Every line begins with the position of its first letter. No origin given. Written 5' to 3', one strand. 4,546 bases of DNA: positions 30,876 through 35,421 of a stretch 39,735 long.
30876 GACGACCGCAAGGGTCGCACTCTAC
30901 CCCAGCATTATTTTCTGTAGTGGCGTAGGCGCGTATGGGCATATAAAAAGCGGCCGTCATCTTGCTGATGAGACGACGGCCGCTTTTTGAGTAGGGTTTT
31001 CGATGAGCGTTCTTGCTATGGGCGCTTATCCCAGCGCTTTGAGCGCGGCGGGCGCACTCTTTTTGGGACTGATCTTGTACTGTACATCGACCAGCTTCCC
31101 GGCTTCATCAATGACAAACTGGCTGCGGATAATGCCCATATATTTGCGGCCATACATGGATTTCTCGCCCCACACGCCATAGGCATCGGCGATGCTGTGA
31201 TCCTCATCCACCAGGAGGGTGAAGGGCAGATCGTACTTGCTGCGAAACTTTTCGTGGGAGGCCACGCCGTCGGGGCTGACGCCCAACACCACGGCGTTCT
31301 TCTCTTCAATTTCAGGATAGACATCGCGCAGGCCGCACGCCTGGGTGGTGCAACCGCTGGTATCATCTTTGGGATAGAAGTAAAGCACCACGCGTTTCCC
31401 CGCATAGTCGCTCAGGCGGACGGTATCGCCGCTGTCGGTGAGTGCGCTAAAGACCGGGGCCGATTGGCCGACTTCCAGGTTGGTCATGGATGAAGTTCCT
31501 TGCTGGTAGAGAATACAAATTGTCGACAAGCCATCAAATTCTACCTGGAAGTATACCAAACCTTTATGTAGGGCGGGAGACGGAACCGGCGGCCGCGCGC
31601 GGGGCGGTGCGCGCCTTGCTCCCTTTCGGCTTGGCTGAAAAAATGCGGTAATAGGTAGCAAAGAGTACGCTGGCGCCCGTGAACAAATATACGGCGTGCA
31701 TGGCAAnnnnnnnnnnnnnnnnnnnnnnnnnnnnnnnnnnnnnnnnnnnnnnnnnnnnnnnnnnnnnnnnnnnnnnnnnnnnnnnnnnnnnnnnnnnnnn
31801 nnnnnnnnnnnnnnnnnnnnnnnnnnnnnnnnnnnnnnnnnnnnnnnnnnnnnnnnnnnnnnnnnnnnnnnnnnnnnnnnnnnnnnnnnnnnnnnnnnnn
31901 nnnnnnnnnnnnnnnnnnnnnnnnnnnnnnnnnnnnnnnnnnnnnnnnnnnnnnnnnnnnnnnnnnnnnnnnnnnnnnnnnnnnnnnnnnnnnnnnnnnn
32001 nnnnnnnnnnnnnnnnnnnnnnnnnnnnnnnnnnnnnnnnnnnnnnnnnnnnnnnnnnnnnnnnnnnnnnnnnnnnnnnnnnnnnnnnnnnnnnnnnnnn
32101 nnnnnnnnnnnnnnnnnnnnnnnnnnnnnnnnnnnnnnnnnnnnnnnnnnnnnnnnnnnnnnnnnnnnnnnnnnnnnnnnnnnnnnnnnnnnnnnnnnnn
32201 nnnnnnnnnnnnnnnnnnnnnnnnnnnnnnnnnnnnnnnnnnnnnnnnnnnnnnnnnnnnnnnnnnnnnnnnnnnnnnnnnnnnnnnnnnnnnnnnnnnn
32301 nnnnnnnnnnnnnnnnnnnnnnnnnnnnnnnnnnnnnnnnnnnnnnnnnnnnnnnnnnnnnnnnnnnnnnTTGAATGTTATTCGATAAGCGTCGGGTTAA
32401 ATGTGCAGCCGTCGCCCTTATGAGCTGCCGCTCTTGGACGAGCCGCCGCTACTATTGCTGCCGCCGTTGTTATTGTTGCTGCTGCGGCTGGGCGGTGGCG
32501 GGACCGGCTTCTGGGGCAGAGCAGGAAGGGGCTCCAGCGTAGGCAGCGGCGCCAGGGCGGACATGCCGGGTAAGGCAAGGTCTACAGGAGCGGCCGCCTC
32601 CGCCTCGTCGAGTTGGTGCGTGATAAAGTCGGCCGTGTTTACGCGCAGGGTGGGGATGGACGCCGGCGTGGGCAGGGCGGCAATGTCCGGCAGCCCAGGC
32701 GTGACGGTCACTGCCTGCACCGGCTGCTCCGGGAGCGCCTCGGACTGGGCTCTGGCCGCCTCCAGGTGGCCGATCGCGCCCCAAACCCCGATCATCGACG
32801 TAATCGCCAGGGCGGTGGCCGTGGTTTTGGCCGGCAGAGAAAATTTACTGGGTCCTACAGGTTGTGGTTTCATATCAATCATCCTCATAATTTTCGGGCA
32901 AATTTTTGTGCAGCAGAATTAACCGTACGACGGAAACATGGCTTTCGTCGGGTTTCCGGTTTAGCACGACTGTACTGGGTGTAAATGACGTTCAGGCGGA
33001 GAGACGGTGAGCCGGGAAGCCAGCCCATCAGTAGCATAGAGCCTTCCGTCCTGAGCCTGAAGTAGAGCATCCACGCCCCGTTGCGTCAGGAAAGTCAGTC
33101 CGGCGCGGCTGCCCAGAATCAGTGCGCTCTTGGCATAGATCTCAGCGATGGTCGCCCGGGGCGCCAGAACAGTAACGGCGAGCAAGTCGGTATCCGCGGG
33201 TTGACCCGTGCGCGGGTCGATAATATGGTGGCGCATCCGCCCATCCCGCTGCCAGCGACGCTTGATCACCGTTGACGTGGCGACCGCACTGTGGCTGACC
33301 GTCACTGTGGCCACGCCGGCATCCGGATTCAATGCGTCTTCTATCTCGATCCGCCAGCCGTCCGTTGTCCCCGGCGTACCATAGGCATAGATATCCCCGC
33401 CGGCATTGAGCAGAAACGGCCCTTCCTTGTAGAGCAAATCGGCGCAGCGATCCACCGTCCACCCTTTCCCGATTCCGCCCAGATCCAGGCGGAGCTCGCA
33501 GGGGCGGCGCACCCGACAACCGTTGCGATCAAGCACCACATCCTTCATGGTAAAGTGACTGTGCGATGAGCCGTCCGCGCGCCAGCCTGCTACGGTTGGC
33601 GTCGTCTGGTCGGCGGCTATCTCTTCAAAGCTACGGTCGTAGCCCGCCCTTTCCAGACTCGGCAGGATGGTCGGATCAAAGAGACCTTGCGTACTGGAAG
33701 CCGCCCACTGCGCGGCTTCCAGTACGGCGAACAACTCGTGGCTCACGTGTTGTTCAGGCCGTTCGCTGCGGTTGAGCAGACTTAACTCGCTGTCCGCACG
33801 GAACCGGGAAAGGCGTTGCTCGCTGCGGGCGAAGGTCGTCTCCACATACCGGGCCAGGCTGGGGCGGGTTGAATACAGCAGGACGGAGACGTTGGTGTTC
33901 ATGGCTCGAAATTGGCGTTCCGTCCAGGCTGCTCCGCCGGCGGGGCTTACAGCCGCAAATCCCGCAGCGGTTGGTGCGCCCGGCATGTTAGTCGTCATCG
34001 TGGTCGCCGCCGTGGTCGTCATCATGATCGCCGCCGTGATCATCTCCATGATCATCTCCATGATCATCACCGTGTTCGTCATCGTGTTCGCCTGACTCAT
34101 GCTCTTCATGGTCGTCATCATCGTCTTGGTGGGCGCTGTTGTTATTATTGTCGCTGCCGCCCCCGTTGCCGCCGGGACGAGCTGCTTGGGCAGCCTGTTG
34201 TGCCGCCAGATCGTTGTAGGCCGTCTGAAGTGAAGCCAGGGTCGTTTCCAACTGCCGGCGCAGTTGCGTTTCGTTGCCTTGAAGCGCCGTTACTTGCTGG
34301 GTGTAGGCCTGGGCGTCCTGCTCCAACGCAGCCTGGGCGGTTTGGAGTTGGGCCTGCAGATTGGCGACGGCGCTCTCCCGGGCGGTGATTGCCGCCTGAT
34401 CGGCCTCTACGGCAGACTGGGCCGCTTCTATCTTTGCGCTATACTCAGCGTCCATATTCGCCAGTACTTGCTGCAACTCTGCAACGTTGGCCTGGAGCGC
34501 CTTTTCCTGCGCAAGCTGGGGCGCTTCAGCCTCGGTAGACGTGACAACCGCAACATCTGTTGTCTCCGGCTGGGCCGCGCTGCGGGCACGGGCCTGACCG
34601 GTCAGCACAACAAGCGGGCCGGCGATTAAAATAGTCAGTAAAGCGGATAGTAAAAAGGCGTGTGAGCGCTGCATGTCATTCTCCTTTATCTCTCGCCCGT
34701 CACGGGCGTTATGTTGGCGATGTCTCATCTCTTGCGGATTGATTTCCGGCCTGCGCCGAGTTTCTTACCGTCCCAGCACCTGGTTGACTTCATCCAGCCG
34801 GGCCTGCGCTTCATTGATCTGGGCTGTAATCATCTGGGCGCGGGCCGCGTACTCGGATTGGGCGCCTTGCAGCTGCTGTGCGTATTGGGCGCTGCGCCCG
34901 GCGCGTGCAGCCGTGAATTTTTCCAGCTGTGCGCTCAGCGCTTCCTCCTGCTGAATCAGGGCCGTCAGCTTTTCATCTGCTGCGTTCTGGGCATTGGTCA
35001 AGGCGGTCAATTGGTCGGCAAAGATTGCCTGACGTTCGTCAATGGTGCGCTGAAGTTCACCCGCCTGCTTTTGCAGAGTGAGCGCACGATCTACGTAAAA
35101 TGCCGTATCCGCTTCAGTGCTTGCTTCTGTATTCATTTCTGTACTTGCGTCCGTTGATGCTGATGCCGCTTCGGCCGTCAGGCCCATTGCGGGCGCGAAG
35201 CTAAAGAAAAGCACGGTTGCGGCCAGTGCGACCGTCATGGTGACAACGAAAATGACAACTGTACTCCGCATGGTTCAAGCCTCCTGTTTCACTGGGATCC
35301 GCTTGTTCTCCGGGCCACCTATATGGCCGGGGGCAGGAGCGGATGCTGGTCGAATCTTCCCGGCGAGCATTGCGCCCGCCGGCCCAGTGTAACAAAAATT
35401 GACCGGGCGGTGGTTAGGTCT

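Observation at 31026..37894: Co-directional cluster: OmpR-type two-component system, two Spy/ZraP-like periplasmic coiled-coil proteins, ApbE, MsrQ-like di-haem protein and Bcp. This is a candidate envelope metal/redox-stress module.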

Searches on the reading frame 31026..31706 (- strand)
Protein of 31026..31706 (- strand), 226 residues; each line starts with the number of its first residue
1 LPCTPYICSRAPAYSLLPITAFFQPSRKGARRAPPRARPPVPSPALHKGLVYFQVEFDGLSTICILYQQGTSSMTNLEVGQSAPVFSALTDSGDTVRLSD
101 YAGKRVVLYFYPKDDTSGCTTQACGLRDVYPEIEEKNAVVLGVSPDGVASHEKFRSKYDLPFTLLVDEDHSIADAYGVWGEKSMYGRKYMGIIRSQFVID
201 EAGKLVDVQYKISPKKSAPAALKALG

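Call 3: search_protein_families(library=pfam, proteins=[window:31026-31706:-], max_evalue=0.1)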
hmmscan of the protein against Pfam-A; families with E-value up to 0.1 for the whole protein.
window:31026-31706:- (226 aa): 4 families
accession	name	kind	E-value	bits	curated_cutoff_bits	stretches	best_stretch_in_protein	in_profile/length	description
PF00578.27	AhpC-TSA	-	2e-41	141.3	26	1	79-206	1-122/124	AhpC/TSA family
PF08534.16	Redoxin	-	6.9e-22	78.3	26.6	1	79-217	2-140/148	Redoxin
PF13905.12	Thioredoxin_8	-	0.056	14.2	27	1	104-177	2-78/94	Thioredoxin-like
PF13911.12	AhpC-TSA_2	-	0.065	14.1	27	1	126-180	2-56/114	AhpC/TSA antioxidant enzyme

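Call 4: search_protein_families(library=ncbifam, proteins=[window:31026-31706:-], max_evalue=0.1)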
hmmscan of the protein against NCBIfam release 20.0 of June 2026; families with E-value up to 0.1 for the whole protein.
window:31026-31706:- (226 aa): 14 families
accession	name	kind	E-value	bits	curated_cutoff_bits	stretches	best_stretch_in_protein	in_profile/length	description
NF006960.0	PRK09437.1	equivalog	1e-45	155.5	140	1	74-213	1-140/156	thioredoxin-dependent thiol peroxidase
NF053650.1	PerredPrxQDein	equivalog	3.1e-38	131.1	260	1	84-223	2-140/148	thioredoxin-dependent peroxiredoxin PrxQ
NF040737.1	peroxi_PrxU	equivalog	1.3e-16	61.1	270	1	71-204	30-167/233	thioredoxin-dependent peroxiredoxin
NF009668.0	PRK13189.1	equivalog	3e-15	56.1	211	1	72-208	5-142/224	peroxiredoxin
NF002854.0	PRK03147.1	subfamily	1.4e-11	44.6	170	1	65-179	24-138/176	thiol-disulfide oxidoreductase ResA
NF009669.0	PRK13190.1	equivalog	1.2e-10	40.9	261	1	78-193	4-124/203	putative peroxiredoxin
TIGR03137.1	AhpC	equivalog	2.6e-08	33.8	272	1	96-206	24-132/187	alkyl hydroperoxide reductase subunit C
NF001808.0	PRK00522.1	equivalog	3e-08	33.2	123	1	75-210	16-148/167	thiol peroxidase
NF010122.0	PRK13599.1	equivalog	5.6e-08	32.5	456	1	80-210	10-141/220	peroxiredoxin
NF009670.0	PRK13191.1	equivalog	1.7e-06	27.7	374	1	79-206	9-137/215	putative peroxiredoxin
NF045827.1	perox_SUH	exception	0.00014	21.3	298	1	74-206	15-144/178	thiol peroxidase Prx-SUH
NF011576.0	PRK15000.1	subfamily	0.0005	19.8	301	1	101-157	32-88/200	peroxiredoxin C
NF041054.1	WAxxUGC_long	equivalog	0.0081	15.5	300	1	83-178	84-179/354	ResA-like WAxxUGC motif-containing protein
NF040769.1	SelL_rel_redox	subfamily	0.05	13.3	120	1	83-177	3-99/173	SelL-related redox protein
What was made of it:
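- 31026..31487 (-): Bcp/PrxQ thiol peroxidase, 153 aa (Cys46, Cys51). Adjacent and possibly co-transcribed by read-through, but not part of the conserved module. Pfam and NCBIfam (calls 3, 4).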

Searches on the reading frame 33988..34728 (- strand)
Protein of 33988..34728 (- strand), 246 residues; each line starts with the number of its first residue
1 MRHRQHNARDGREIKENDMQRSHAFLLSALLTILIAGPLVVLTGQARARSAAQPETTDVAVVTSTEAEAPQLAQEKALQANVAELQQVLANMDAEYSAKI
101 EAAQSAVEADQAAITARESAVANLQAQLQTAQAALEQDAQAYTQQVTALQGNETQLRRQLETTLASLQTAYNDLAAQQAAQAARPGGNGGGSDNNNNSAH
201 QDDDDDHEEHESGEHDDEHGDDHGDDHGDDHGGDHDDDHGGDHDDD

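Call 3: search_protein_families(library=pfam, proteins=[window:33988-34728:-], max_evalue=0.1)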
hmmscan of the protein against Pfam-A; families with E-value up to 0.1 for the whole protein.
window:33988-34728:- (246 aa): 3 families
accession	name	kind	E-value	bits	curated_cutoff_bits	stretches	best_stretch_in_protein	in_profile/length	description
PF15794.10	CCDC106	-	0.014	15.7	30.2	1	135-219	15-98/220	Coiled-coil domain-containing protein 106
PF09762.14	CCDC93_CC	-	0.019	14.4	30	1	65-184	125-251/429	CCDC93 coiled-coil domain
PF03954.19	Lectin_N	-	0.095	13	28.3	1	74-149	58-133/140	Hepatic lectin, N-terminal domain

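Call 4: search_protein_families(library=ncbifam, proteins=[window:33988-34728:-], max_evalue=0.1)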
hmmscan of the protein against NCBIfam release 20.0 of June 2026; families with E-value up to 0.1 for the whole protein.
window:33988-34728:- (246 aa): 7 families
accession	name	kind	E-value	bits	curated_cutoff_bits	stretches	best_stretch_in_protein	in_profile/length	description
NF045487.1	ASRP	equivalog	0.0002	20.1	300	1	78-178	154-449/593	archaea-specific SMC-related protein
TIGR03752.1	conj_TIGR03752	hypoth_equivalog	0.0024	17.2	241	1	26-210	5-184/471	TIGR03752 family integrating conjugative element protein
NF033885.1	conj_TraP_IncI1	equivalog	0.0033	17.2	135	1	45-155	47-157/217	conjugal transfer protein TraP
TIGR03319.1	RNase_Y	equivalog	0.0066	15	454.35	1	39-181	15-151/514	ribonuclease Y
NF033761.1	gliding_GltJ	equivalog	0.0076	15.4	450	1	20-196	371-544/671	adventurous gliding motility protein GltJ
TIGR02168.1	SMC_prok_B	equivalog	0.021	12.6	567.35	1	48-179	312-442/1181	chromosome segregation protein SMC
TIGR02169.1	SMC_prok_A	equivalog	0.05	11.3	729.4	1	44-179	658-794/1165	chromosome segregation protein SMC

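Call 69: predict_structure(protein=window:33991-34674:-)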
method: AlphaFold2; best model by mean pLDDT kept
length: 228 residues; sequences in the alignment: 1
mean_pLDDT: 76.2   pTM: 0.42
mean pLDDT of the five models: 76.2, 74.7, 74.6, 74.4, 72.9
residues with pLDDT >= 90: 102; 70-90: 20; 50-70: 83; < 50: 23
segments of 3 or more residues with pLDDT < 50: 32-35, 45-47, 170-173
pLDDT, mean of each block of 10 residues (from residue 1): 60 70 55 49 50 81 95 96 97 97 98 98 98 98 98 97 72 50 59 55 58 57 58
secondary structure, 60 per line:
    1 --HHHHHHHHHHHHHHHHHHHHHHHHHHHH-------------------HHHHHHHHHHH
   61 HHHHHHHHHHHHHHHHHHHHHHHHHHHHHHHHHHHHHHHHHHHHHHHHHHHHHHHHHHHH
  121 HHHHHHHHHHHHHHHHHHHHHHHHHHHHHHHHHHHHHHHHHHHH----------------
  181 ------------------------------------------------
elements in order: H3-30 H50-164
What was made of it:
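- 33988..34674 (-): CC2, 228 aa (an alternative start at 34728 gives 246 aa). TM helix, one roughly 115-residue helix, then a disordered His/Asp/Glu tail ending in DDD. AF2 model: H3-30, H50-164 with pLDDT >95, tail disordered (call 69).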

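Call 72: fold_search(model_id=the predicted structure, library=pdb)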
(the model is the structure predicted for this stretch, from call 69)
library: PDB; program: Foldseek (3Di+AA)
matches with E <= 10: 0; with E <= 0.001: 0
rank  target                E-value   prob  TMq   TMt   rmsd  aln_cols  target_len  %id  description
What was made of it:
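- On Spy/CpxP/ZraP (LTXXQ, Metal_resist): Foldseek against the PDB gives 0 matches (calls 69, 72).
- CC2 is a membrane-anchored single 115-residue helix, not a soluble helical cradle, and has no PDB fold match (calls 69, 72).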

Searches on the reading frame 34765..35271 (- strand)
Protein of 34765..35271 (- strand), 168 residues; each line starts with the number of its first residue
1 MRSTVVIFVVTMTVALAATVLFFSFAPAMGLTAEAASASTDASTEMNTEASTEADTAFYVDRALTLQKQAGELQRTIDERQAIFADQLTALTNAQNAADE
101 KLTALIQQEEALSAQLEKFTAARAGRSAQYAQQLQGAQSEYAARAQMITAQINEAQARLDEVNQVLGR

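Call 3: search_protein_families(library=pfam, proteins=[window:34765-35271:-], max_evalue=0.1)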
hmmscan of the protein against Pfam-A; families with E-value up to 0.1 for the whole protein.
window:34765-35271:- (168 aa): 4 families
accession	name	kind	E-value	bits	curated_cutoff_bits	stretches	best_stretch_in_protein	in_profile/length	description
PF13851.11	GAS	-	0.0079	16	32.3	1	66-166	66-165/200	Growth-arrest specific micro-tubule binding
PF25764.1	KIF21A_4th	-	0.022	14.9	33.1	1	44-166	4-127/183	KIF21A-like domain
PF05300.16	MIC19_MIC25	-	0.035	15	33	1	44-152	37-139/168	MICOS complex subunit MIC19/MIC25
PF18583.6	Arnt_C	-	0.057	13.6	26.5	1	55-112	24-80/103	Aminoarabinose transferase C-terminal domain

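Call 4: search_protein_families(library=ncbifam, proteins=[window:34765-35271:-], max_evalue=0.1)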
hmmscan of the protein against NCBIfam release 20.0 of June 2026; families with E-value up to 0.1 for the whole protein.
window:34765-35271:- (168 aa): 2 families
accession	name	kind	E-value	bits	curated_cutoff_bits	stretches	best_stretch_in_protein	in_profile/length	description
TIGR04320.1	Surf_Exclu_PgrA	domain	0.044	13.1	70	1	43-165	230-351/360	SEC10/PgrA surface exclusion domain-containing protein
NF045780.1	TrlF_fam_ATP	equivalog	0.046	12.4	350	1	52-164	595-701/944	TrlF family AAA-like ATPase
